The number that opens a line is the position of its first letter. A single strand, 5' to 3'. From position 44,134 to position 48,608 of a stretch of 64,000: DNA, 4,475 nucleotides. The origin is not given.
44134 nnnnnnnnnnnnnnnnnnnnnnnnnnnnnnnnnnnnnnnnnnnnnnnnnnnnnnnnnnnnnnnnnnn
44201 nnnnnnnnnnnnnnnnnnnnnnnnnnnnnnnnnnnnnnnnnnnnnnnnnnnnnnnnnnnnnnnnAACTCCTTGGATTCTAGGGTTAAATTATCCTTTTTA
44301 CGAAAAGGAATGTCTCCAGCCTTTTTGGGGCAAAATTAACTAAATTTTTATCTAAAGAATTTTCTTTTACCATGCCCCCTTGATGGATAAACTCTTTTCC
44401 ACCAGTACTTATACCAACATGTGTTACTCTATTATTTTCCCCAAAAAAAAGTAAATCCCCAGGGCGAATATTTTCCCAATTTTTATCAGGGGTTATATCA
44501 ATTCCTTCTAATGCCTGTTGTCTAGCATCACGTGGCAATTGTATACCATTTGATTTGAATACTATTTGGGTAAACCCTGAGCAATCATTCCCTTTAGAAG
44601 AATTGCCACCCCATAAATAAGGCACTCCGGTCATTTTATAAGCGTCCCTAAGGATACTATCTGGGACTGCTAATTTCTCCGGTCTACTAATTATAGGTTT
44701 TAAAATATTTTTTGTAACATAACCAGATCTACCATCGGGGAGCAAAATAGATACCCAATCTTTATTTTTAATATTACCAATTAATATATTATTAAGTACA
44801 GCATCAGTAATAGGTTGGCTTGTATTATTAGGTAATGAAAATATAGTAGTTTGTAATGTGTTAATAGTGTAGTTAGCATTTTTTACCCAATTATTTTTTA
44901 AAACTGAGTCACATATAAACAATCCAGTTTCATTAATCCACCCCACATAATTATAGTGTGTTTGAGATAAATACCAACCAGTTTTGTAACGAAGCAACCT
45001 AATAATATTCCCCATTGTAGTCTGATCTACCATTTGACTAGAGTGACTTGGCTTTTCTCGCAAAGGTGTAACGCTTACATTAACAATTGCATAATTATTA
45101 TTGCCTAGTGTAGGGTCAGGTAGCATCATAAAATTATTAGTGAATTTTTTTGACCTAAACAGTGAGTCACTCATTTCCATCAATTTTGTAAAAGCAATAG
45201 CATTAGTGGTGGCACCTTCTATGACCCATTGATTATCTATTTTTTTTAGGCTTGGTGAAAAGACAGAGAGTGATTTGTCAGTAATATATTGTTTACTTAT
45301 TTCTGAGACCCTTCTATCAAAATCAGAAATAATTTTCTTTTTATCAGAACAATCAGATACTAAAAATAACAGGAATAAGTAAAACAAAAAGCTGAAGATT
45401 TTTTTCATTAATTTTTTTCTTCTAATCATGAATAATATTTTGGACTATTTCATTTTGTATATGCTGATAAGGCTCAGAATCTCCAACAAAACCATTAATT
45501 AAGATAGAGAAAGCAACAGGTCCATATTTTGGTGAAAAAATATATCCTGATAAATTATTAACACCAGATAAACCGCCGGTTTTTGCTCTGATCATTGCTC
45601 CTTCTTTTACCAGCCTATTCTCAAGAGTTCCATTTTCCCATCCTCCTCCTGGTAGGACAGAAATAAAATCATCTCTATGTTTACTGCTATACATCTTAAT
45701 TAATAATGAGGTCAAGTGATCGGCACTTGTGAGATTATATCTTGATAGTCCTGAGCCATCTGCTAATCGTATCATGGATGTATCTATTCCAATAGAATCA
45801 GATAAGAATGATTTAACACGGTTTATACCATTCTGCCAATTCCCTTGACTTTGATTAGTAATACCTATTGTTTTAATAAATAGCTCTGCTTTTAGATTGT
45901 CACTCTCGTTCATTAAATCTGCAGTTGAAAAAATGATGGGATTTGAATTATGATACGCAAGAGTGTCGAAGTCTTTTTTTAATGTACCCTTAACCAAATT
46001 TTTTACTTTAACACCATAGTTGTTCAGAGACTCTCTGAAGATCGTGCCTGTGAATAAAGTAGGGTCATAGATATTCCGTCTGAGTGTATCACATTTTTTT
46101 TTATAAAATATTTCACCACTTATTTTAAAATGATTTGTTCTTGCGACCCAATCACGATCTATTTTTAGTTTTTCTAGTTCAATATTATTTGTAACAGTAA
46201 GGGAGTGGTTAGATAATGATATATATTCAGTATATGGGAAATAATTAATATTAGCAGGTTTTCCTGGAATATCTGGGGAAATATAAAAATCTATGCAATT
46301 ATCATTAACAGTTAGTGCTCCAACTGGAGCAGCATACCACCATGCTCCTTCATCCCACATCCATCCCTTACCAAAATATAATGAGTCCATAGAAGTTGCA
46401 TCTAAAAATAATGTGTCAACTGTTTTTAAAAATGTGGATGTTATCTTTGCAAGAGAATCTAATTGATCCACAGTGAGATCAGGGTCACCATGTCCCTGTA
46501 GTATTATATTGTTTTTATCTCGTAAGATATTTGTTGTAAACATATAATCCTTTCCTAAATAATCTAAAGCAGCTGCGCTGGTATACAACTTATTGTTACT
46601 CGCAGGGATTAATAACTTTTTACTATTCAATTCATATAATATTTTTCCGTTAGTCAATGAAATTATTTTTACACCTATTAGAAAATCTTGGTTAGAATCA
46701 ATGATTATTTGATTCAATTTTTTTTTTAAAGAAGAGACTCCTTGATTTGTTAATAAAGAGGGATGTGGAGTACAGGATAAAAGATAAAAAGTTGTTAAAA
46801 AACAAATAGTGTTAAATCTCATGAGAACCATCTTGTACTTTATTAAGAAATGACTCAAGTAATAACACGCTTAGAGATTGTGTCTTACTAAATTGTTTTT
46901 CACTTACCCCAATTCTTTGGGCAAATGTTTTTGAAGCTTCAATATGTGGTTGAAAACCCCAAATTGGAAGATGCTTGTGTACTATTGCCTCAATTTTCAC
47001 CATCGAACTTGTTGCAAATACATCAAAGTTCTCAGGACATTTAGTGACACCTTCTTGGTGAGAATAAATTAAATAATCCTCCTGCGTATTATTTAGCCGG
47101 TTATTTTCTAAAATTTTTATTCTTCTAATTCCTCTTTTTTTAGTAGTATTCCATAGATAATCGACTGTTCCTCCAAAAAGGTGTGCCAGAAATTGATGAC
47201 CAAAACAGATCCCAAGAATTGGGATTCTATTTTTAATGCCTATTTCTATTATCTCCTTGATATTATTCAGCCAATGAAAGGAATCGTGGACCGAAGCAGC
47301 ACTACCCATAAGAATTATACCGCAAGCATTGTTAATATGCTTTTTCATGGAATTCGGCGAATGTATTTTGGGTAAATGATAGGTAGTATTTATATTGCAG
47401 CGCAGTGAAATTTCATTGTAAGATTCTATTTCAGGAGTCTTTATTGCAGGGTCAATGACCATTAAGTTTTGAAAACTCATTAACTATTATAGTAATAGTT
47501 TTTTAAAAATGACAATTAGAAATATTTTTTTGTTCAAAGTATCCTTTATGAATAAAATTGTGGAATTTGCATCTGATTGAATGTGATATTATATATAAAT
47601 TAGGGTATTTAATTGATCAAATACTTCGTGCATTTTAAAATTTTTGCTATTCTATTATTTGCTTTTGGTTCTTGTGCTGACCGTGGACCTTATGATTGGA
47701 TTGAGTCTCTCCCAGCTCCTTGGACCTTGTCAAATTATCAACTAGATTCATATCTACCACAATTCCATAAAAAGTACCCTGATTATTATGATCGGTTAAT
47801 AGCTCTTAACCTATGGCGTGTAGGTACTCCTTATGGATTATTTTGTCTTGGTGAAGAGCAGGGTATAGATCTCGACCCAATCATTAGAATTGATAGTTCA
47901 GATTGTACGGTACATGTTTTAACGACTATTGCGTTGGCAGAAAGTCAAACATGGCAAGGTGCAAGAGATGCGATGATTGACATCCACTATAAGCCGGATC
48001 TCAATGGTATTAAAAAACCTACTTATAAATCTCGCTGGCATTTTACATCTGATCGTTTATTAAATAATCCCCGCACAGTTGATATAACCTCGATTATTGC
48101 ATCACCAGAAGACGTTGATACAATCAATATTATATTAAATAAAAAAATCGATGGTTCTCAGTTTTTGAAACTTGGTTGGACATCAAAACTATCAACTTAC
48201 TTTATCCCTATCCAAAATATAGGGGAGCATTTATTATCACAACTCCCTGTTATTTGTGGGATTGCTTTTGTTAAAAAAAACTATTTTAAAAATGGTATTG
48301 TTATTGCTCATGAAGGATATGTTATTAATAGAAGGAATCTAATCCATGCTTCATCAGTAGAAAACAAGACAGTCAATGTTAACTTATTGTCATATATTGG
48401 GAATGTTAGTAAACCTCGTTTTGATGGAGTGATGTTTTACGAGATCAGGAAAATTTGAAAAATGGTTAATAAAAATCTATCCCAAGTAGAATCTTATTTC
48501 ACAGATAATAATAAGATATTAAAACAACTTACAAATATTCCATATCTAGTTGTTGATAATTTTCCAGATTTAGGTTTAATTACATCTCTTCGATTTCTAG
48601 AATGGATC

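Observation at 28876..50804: ~20-kb locus that assembles a near-complete extracellular-to-cytoplasmic peptidoglycan scavenging route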

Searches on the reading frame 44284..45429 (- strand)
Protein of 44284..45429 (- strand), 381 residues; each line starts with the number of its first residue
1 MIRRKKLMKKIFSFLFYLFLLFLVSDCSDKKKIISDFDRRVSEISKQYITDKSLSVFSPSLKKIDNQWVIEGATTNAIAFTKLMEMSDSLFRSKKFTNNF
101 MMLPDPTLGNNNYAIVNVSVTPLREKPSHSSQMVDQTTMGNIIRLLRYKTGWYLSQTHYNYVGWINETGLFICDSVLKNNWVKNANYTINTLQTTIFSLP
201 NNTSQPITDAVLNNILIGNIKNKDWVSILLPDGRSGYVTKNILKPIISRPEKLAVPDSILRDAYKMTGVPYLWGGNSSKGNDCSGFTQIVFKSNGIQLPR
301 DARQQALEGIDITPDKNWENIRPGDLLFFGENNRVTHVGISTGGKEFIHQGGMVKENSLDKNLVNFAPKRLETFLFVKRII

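Call 4: search_protein_families(library=pfam, proteins=[window:44284-45429:-])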
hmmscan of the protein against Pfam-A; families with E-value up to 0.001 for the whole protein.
window:44284-45429:- (381 aa): 3 families
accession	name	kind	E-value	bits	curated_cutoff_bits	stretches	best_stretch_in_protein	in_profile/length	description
PF00877.26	NLPC_P60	-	4.8e-23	81.6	23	1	268-362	1-94/105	NlpC/P60 family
PF08239.17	SH3_3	-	6.7e-09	36.2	27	1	120-166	2-49/54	Bacterial SH3 domain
PF18348.7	SH3_16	-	5.4e-08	32.9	25.8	1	123-170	1-49/49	Bacterial dipeptidyl-peptidase Sh3 domain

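Call 6: search_protein_families(library=ncbifam, proteins=[window:44284-45429:-], max_evalue=0.001)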
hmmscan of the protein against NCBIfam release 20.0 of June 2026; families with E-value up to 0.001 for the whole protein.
window:44284-45429:- (381 aa): 8 families
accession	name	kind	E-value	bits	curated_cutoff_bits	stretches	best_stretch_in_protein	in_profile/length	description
NF008096.1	PRK10838.1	equivalog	1.2e-14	54.6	186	1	258-350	70-159/189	bifunctional murein DD-endopeptidase/murein LD-carboxypeptidase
NF010495.0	PRK13914.1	equivalog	1.7e-14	53.7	647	1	257-349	367-455/481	invasion associated endopeptidase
NF038345.1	wall_hydro_RipC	exception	5e-11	42.6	425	1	258-350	253-339/362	peptidoglycan hydrolase RipC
NF040678.1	EntFM_CwpFM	equivalog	6.3e-10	38.6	720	1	253-349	309-402/430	enterotoxin EntFM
NF033742.1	NlpC_p60_RipB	exception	5.2e-09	36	335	1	259-352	80-181/206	NlpC/P60 family peptidoglycan endopeptidase RipB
NF046048.1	NlpC_P60_DIP1281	equivalog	9.8e-08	31.2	517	1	279-344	496-556/587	DIP1281 family NlpC/P60 protein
NF033743.1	NlpC_inact_RipD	exception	6.2e-07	29.1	215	1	279-343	91-150/181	NlpC/P60 family peptidoglycan-binding protein RipD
NF033741.1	NlpC_p60_RipA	exception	0.00028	20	625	1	259-344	331-424/457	NlpC/P60 family peptidoglycan endopeptidase RipA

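Call 45: search_solved_structures(query=window:44284-45429:-, max_evalue=0.000001)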
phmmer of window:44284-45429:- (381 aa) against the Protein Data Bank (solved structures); distinct sequences matched with E-value up to 0.000001: 20.
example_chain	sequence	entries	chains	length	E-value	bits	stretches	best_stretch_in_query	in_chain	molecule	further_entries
3npf_A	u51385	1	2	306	8.4e-45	156.4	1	109-375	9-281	putative dipeptidyl-peptidase VI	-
3pvq_A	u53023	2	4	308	2e-41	145.3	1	109-361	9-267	Dipeptidyl-peptidase VI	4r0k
3h41_A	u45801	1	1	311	2.1e-17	66.2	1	184-351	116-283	NLP/P60 family protein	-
7cfl_A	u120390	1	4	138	1e-14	57.4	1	256-355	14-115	Putative cell wall hydrolase phosphatase-associated protein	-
2hbw_A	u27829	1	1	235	3.4e-14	55.7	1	269-354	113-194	NLP/P60 protein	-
8v3w_H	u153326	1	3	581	4.9e-14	55.1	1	259-358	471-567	Hub-Hydrolase (CD1368)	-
6b8c_A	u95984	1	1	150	3.2e-13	52.4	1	258-369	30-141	NLP/P60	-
2evr_A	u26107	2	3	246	1.4e-12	50.4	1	270-353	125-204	COG0791: Cell wall-associated hydrolases (invasion-associated proteins)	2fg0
8er5_A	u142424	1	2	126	2.1e-12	49.8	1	263-350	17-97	NlpC/P60 domain-containing protein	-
2k1g_A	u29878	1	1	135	3.1e-12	49.2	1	261-351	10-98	Lipoprotein spr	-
8xud_I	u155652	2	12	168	4.7e-12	48.6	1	261-351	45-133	Murein DD-endopeptidase MepS/Murein LD-carboxypeptidase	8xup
4xcm_A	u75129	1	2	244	5e-11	45.2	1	248-351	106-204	Cell wall-binding endopeptidase-related protein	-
7v6s_A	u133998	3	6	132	6.6e-11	44.8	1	261-351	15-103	Murein DD-endopeptidase MepS/Murein LD-carboxypeptidase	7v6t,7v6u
4fdy_A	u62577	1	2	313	1.1e-10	44.1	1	259-355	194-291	Similar to lipoprotein, NLP/P60 family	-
9ubf_A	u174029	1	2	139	2.1e-10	43.1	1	257-356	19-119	Cell wall hydrolase Tn916-like,CTn7-Orf16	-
8idc_E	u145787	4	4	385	1.3e-07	34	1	259-350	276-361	NlpC/P60 family protein | Probable endopeptidase MT2245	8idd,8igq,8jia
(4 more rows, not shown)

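Call 59: search_solved_structures(query=window:44284-45429:-, max_evalue=1e-30, show_alignments=2)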
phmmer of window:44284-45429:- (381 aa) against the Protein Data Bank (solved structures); distinct sequences matched with E-value up to 1e-30: 2.
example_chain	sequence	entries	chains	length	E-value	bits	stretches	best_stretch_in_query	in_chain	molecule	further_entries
3npf_A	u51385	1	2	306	8.4e-45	156.4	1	109-375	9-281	putative dipeptidyl-peptidase VI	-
3pvq_A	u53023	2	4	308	2e-41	145.3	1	109-361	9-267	Dipeptidyl-peptidase VI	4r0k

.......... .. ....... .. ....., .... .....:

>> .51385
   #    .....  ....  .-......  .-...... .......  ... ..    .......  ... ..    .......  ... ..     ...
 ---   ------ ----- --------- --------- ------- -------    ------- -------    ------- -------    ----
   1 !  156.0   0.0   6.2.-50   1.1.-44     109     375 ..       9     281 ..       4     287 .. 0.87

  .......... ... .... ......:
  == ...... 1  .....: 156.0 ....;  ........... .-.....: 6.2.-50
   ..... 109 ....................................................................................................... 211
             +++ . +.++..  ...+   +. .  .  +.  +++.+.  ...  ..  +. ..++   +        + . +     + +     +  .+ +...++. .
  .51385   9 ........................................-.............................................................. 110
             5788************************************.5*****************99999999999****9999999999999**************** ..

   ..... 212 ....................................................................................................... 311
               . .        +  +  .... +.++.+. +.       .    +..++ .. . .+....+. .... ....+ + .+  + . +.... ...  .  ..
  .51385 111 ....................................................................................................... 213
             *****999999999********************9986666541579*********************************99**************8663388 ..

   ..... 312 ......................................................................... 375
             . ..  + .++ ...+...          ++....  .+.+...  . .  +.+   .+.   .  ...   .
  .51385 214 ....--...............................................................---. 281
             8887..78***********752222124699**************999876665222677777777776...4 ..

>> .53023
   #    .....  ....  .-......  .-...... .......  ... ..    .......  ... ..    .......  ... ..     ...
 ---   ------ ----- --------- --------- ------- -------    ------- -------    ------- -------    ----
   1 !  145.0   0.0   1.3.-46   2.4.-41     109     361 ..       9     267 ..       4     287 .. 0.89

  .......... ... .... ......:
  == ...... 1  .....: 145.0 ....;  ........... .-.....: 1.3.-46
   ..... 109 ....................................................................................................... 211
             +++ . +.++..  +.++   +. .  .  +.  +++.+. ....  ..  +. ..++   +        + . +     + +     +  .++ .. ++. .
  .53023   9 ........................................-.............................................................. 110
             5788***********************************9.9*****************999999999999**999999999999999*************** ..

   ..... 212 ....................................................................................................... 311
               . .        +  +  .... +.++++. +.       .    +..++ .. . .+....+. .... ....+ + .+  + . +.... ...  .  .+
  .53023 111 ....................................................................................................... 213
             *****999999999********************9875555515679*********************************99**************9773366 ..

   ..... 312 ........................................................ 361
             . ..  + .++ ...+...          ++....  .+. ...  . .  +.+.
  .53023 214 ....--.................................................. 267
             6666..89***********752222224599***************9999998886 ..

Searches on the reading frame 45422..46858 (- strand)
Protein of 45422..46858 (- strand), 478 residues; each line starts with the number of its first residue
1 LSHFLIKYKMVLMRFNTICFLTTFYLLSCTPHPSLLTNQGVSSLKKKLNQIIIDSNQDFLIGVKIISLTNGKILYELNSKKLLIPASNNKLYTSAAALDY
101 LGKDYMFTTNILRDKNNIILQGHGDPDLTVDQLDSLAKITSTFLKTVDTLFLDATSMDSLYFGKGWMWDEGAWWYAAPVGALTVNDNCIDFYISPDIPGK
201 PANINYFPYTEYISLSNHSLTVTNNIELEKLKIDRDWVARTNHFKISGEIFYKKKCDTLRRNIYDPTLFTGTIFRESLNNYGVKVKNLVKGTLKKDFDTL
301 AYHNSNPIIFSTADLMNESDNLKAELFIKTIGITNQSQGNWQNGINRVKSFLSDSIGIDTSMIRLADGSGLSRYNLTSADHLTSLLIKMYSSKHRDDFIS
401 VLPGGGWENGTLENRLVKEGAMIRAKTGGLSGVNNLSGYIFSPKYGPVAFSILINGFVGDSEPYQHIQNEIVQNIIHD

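Call 4: search_protein_families(library=pfam, proteins=[window:45422-46858:-])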
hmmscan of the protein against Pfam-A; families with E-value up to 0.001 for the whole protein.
window:45422-46858:- (478 aa): 2 families
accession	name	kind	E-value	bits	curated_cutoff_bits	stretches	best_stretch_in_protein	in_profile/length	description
PF02113.21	Peptidase_S13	-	2.4e-82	277.5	22.8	1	45-471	2-437/444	D-Ala-D-Ala carboxypeptidase 3 (S13) family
PF13354.11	Beta-lactamase2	-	3.9e-07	30.1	22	1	351-453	130-213/214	Beta-lactamase enzyme family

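Call 6: search_protein_families(library=ncbifam, proteins=[window:45422-46858:-], max_evalue=0.001)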
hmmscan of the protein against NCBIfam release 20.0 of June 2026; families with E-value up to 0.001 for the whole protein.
window:45422-46858:- (478 aa): 2 families
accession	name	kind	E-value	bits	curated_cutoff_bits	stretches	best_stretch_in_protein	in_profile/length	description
TIGR00666.1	PBP4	equivalog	1.1e-70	238.4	107.8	1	71-456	2-397/397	D-alanyl-D-alanine carboxypeptidase/D-alanyl-D-alanine endopeptidase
NF008322.0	PRK11113.1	equivalog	9.8e-56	189.2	527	1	65-462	40-453/477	serine-type D-Ala-D-Ala carboxypeptidase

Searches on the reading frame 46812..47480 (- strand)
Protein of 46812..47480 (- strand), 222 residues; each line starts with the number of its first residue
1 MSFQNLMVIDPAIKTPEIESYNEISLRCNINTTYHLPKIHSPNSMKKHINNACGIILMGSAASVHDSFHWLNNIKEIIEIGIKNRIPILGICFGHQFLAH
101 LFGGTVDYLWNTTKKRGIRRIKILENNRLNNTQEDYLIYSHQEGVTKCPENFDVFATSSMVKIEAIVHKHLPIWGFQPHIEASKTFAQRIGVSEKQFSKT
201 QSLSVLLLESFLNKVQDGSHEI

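Call 4: search_protein_families(library=pfam, proteins=[window:46812-47480:-])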
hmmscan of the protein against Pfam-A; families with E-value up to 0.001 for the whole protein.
window:46812-47480:- (222 aa): 2 families
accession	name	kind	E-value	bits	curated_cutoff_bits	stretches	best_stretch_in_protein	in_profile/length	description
PF00117.34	GATase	-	3.2e-20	73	22.8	1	39-185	29-176/190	Glutamine amidotransferase class-I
PF07722.19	Peptidase_C26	-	5.7e-09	36.5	20.5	1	78-181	98-219/219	Peptidase C26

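Call 6: search_protein_families(library=ncbifam, proteins=[window:46812-47480:-], max_evalue=0.001)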
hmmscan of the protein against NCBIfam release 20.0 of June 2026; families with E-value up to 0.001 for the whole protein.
window:46812-47480:- (222 aa): 26 families (the best 25 are shown)
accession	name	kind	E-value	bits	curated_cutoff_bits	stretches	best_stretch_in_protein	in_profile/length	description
NF001975.0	PRK00758.1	equivalog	5.6e-22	78.2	198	1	41-185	32-168/185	GMP synthase subunit A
TIGR00888.1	guaA_Nterm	equivalog_domain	8e-22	77.6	172.15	1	49-185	37-170/188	glutamine-hydrolyzing GMP synthase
NF006562.0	PRK09065.1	equivalog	2.3e-21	76.4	205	1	47-190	52-198/242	glutamine amidotransferase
NF000848.1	PRK00074.1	equivalog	2e-19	69.6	400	1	39-185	27-173/512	glutamine-hydrolyzing GMP synthase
NF005072.0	PRK06490.1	equivalog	2.6e-14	52.8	339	1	46-193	53-198/251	glutamine amidotransferase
NF004212.0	PRK05665.1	equivalog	5.8e-13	49.1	309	1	55-189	61-195/241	amidotransferase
NF045546.1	GCDPHdlase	equivalog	7.9e-12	45.7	250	1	75-187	83-186/198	gamma-glutamyl-CDP-amidate hydrolase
NF011201.0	PRK14607.1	equivalog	5.7e-10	38.5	670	1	82-185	70-175/534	bifunctional anthranilate synthase component II/anthranilate phosphoribosyltransferase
NF005367.0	PRK06895.1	equivalog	3.5e-09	36.8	265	1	85-182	72-172/190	anthranilate synthase component II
NF010081.0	PRK13566.1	equivalog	6e-09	34.7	645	1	73-192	588-710/729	anthranilate synthase component I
TIGR01815.1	TrpE-clade3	equivalog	4e-08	31.7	739.15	1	73-192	576-698/717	anthranilate synthase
NF005799.0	PRK07649.1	equivalog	5.2e-08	32.6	327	1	83-185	70-174/195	aminodeoxychorismate/anthranilate synthase component II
TIGR00566.1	trpG_papA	subfamily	1.4e-07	31.4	121.05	1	82-182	71-176/192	glutamine amidotransferase of anthranilate synthase or aminodeoxychorismate synthase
NF005743.0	PRK07567.1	equivalog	2.2e-07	30.4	264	1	46-192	46-203/245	glutamine amidotransferase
NF009475.0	PRK12838.1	equivalog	2.6e-07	29.9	221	1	51-183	210-336/359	carbamoyl phosphate synthase small subunit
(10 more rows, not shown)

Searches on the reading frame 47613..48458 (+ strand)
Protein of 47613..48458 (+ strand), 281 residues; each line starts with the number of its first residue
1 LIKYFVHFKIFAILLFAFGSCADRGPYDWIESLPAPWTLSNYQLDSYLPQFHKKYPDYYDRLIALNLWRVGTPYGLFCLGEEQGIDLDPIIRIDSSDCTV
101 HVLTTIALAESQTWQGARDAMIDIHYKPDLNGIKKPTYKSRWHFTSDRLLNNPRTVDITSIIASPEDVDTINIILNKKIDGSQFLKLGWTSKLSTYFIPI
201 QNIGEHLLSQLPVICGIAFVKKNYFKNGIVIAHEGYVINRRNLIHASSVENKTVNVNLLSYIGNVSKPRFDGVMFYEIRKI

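Call 4: search_protein_families(library=pfam, proteins=[window:47613-48458:+])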
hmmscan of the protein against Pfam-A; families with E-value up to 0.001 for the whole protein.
window:47613-48458:+ (281 aa): 1 family
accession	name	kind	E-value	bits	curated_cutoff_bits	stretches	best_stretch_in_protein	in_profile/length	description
PF07313.18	AmiA-like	-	6.7e-19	68.6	27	1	70-264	7-198/202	N-acetylmuramoyl-L-alanine amidase-like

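Call 6: search_protein_families(library=ncbifam, proteins=[window:47613-48458:+], max_evalue=0.001)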
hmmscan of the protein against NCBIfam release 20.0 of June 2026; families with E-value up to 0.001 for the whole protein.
window:47613-48458:+ (281 aa): 0 families

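Call 44: search_solved_structures(query=window:47613-48458:+, max_evalue=0.01)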
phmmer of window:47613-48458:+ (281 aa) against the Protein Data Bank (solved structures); distinct sequences matched with E-value up to 0.01: 1.
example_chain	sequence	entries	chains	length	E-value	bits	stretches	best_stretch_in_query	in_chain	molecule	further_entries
2im9_A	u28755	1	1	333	3.4e-06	29.6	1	59-148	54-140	Hypothetical protein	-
